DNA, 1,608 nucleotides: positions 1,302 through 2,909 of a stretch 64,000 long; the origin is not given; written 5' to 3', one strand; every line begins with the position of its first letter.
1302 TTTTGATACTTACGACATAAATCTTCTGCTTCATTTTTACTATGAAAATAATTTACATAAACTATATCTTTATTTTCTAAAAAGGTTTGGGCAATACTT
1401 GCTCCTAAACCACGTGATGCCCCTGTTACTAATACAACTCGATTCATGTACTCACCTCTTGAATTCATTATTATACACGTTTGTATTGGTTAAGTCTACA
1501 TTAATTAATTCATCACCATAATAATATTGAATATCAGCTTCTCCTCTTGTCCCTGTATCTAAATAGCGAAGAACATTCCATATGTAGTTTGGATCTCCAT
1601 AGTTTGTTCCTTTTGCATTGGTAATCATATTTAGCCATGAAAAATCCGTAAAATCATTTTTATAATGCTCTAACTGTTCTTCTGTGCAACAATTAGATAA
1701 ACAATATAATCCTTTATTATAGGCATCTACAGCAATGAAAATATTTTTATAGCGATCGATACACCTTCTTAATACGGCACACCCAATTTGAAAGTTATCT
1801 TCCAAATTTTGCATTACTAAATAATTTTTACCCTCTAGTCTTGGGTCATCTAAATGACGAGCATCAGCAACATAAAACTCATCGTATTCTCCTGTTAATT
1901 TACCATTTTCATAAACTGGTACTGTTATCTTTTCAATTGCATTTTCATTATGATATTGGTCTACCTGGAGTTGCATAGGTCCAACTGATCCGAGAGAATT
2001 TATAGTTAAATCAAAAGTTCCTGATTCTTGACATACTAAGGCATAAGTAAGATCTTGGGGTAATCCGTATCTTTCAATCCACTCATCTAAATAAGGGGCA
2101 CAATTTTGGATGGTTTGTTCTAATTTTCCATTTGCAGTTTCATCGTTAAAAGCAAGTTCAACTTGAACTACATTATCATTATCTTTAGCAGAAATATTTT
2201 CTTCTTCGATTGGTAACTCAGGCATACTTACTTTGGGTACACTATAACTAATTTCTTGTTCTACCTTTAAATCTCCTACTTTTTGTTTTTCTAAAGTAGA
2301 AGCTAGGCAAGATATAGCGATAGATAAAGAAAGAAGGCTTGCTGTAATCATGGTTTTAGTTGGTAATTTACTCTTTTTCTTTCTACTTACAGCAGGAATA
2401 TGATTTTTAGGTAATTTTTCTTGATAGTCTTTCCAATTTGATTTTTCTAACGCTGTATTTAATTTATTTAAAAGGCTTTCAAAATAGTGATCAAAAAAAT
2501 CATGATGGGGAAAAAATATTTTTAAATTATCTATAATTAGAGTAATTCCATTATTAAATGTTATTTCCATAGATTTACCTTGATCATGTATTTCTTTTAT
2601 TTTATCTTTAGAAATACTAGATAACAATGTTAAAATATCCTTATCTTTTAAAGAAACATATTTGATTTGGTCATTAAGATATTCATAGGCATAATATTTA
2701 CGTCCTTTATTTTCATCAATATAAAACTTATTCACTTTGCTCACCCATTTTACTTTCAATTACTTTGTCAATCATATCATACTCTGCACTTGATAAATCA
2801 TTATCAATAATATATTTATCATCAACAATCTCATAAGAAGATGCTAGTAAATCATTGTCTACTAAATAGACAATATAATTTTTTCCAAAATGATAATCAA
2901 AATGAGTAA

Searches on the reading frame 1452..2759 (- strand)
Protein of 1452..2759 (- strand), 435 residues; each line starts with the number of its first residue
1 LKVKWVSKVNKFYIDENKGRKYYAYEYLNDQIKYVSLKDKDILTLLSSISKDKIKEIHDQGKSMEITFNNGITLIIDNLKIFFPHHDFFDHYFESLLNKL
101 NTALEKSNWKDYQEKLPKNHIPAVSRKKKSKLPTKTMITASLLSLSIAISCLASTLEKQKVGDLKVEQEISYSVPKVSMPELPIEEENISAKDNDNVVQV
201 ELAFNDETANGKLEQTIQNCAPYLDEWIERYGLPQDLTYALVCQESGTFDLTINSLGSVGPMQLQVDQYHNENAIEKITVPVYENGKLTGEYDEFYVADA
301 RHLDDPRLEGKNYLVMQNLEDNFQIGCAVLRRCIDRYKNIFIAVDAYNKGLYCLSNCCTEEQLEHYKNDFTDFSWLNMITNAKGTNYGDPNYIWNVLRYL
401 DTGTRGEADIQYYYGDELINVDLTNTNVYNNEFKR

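Call 81: search_protein_families(library=pfam, proteins=[window:1452-2759:-], max_evalue=0.001)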
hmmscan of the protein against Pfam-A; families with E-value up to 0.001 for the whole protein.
window:1452-2759:- (435 aa): 1 family
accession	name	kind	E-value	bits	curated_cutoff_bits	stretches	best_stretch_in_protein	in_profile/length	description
PF01464.25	SLT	-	6.8e-08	32.5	21.3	0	316-358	62-105/117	Transglycosylase SLT domain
